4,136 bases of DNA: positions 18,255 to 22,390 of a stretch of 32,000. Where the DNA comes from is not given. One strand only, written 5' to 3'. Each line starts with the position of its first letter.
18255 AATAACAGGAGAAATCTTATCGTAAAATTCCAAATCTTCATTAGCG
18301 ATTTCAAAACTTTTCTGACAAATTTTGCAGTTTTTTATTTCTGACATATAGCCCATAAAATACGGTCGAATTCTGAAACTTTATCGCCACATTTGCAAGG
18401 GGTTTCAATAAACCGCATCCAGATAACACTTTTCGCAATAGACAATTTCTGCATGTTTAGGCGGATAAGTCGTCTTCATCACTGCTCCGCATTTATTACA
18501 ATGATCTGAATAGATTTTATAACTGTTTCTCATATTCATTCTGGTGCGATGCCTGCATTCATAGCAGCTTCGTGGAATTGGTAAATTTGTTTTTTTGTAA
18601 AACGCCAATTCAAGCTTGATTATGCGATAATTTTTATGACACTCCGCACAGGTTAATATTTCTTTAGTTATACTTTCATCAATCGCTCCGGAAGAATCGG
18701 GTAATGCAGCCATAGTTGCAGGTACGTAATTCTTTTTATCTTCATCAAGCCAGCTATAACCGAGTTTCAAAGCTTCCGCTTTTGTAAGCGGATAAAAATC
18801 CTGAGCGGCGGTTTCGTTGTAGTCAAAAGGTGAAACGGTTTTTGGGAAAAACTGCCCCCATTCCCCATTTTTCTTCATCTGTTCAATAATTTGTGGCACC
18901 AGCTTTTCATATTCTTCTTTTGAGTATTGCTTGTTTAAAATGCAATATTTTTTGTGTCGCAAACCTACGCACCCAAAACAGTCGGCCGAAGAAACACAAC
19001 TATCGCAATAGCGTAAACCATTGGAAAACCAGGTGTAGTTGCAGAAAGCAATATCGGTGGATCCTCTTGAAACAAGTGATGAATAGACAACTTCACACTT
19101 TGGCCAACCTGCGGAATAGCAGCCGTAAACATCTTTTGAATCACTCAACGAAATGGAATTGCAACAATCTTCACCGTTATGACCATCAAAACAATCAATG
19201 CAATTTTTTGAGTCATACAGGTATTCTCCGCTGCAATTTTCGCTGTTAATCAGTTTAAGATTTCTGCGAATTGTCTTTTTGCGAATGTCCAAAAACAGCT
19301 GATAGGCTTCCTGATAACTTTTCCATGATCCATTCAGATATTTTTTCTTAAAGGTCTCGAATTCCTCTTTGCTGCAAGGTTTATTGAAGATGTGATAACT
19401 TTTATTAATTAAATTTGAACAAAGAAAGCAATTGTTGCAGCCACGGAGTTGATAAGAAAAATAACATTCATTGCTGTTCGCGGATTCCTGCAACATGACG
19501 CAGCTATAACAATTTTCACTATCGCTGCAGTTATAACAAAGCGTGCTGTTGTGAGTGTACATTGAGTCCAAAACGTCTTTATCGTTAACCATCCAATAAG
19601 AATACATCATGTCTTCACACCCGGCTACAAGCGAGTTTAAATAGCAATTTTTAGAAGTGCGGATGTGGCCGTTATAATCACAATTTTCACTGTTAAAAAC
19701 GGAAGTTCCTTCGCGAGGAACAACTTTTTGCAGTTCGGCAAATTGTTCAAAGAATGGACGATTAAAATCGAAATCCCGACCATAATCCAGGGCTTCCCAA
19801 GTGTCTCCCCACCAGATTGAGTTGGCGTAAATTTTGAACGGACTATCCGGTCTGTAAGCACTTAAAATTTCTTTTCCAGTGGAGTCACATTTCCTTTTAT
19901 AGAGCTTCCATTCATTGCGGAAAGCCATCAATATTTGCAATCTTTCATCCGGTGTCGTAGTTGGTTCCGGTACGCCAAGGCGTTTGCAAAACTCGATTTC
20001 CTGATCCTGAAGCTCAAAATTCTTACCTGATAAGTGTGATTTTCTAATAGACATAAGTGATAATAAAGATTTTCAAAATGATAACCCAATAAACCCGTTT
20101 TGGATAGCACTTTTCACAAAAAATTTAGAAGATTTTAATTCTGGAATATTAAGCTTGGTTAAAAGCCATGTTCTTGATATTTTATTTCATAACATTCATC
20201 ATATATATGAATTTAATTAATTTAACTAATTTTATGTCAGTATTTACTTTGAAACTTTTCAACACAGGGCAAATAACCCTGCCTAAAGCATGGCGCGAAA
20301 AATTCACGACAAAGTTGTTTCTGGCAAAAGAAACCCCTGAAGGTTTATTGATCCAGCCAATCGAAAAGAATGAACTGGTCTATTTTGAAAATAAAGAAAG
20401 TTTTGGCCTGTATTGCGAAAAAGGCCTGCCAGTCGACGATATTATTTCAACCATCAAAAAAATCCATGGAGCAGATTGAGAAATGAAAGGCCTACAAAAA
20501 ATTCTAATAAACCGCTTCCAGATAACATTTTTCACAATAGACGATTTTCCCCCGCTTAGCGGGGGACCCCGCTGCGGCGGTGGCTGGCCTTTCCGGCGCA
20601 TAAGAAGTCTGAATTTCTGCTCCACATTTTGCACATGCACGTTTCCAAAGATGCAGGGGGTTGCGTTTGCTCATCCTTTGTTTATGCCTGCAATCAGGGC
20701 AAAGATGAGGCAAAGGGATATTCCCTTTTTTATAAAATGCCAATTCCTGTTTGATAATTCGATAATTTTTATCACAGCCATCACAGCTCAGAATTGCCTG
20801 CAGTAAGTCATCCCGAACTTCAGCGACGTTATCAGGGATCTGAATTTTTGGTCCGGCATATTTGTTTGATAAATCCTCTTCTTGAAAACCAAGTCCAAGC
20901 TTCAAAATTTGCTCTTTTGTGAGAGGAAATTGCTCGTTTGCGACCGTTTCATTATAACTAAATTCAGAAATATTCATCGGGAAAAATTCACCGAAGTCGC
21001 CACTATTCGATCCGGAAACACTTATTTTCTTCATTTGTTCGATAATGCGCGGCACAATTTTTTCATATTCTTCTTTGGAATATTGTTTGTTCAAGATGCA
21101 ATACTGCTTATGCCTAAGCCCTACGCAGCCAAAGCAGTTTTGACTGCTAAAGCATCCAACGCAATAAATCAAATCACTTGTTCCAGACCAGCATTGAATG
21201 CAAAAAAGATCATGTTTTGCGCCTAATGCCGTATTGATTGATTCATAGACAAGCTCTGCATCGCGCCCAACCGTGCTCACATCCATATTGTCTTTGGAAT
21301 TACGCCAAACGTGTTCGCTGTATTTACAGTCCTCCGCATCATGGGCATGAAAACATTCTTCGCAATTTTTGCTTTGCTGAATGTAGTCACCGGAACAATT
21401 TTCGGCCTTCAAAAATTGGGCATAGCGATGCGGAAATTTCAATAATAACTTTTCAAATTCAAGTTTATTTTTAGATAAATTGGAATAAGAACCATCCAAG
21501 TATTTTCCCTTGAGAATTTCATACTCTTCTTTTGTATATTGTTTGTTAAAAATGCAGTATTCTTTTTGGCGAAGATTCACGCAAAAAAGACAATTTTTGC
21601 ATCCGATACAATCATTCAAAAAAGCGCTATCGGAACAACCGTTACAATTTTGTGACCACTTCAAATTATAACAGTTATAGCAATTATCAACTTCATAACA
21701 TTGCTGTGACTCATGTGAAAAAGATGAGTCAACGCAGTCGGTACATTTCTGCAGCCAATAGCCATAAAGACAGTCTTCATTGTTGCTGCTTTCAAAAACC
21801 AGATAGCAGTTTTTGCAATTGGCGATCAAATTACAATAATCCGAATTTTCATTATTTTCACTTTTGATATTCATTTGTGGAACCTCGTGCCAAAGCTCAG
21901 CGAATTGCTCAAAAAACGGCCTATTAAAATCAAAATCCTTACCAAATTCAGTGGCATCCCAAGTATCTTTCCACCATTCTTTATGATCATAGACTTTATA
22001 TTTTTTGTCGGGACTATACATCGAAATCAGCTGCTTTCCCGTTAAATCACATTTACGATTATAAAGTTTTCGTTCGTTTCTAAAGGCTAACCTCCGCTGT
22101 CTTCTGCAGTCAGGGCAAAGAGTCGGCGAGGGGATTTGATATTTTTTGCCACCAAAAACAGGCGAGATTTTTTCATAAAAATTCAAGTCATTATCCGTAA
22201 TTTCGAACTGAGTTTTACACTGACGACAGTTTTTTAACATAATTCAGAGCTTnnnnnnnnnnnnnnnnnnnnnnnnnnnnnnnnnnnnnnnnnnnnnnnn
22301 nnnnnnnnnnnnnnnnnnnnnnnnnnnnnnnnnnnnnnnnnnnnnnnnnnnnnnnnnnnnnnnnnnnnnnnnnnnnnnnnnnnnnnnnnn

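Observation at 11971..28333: Seven tandem paralogs of an uncharacterised ~550-aa cysteine-rich protein family occupy about half the window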

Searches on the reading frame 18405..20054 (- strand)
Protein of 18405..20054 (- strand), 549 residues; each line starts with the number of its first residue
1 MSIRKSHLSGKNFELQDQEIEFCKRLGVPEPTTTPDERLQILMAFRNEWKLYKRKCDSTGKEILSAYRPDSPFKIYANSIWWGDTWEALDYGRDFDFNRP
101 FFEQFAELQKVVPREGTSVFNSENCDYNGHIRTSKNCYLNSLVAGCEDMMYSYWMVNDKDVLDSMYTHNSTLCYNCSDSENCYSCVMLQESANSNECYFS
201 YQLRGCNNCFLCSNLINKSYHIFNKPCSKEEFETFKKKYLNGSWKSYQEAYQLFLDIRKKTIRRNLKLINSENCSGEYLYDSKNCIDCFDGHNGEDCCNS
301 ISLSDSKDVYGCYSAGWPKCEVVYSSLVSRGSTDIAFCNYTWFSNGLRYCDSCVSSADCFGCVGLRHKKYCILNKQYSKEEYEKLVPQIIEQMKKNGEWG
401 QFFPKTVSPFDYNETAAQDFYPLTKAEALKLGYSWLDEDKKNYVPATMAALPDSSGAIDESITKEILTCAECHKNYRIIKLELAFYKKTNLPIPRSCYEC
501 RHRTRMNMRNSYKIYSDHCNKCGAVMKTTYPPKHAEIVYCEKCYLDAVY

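Call 4: search_protein_families(library=pfam, proteins=[window:18405-20054:-], max_evalue=1)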
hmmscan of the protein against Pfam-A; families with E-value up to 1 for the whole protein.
window:18405-20054:- (549 aa): 1 family
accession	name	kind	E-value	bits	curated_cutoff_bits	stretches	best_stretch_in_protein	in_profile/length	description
PF23477.1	zf_Tbcl_2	-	0.0023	18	27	1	515-544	4-33/37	Probable treble clef zinc finger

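Call 5: search_protein_families(library=ncbifam, proteins=[window:18405-20054:-], max_evalue=1)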
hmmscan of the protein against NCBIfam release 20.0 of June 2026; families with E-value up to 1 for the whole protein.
window:18405-20054:- (549 aa): 1 family
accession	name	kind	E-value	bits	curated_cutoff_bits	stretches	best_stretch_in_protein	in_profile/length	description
TIGR04272.1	cxxc_cxxc_Mbark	domain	0.017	14.8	36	1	514-545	3-34/37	CxxC-x17-CxxC domain-containing protein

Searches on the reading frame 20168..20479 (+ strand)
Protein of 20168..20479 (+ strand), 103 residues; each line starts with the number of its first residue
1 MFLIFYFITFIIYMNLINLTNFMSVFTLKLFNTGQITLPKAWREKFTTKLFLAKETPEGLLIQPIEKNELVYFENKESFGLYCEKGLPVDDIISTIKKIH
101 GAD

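Call 31: search_protein_families(library=padloc, proteins=[window:20168-20479:+], max_evalue=0.1)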
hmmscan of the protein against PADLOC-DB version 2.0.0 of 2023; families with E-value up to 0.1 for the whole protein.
window:20168-20479:+ (103 aa): 1 family
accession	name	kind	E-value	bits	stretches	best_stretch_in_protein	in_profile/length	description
PDLC03104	Specificity_I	-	0.026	11.8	1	65-91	298-324/415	Type I specificity subunit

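Call 32: search_protein_families(library=phrogs, proteins=[window:20168-20479:+], max_evalue=0.1)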
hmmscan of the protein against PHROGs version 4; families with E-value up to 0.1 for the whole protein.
window:20168-20479:+ (103 aa): 0 families

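Call 84: search_protein_families(library=pfam, proteins=[window:20168-20479:+], max_evalue=0.01)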
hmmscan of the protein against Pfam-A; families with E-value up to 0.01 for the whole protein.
window:20168-20479:+ (103 aa): 1 family
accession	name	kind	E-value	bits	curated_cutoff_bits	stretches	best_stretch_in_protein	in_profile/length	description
PF04014.23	MazE_antitoxin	-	6.7e-05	23.2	24.7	1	32-68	6-46/48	Antidote-toxin recognition MazE, bacterial antitoxin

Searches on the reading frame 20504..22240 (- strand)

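Call 4: search_protein_families(library=pfam, proteins=[window:20504-22240:-], max_evalue=1)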
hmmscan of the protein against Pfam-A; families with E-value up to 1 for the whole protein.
window:20504-22240:- (578 aa): 1 family
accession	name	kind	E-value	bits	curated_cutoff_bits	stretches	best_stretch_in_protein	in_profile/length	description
PF13451.12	zf_Tbcl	-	0.0024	18.3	24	2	4-50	6-44/48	Probable treble clef domain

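Call 5: search_protein_families(library=ncbifam, proteins=[window:20504-22240:-], max_evalue=1)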
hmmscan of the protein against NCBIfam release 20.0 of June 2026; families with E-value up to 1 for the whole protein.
window:20504-22240:- (578 aa): 0 families

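Call 31: search_protein_families(library=padloc, proteins=[window:20504-22240:-], max_evalue=0.1)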
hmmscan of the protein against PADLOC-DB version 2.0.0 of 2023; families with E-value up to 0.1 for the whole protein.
window:20504-22240:- (578 aa): 0 families

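Call 32: search_protein_families(library=phrogs, proteins=[window:20504-22240:-], max_evalue=0.1)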
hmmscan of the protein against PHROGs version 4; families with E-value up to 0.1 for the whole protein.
window:20504-22240:- (578 aa): 4 families
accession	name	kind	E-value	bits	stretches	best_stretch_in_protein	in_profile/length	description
phrog_15341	-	unknown function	0.0014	19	1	134-236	46-146/276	-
phrog_9336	-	unknown function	0.0045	17.8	0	32-67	159-193/198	-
phrog_19159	-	unknown function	0.012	16.8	0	222-243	19-40/88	-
phrog_30727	-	unknown function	0.014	16.3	1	369-401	19-51/53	-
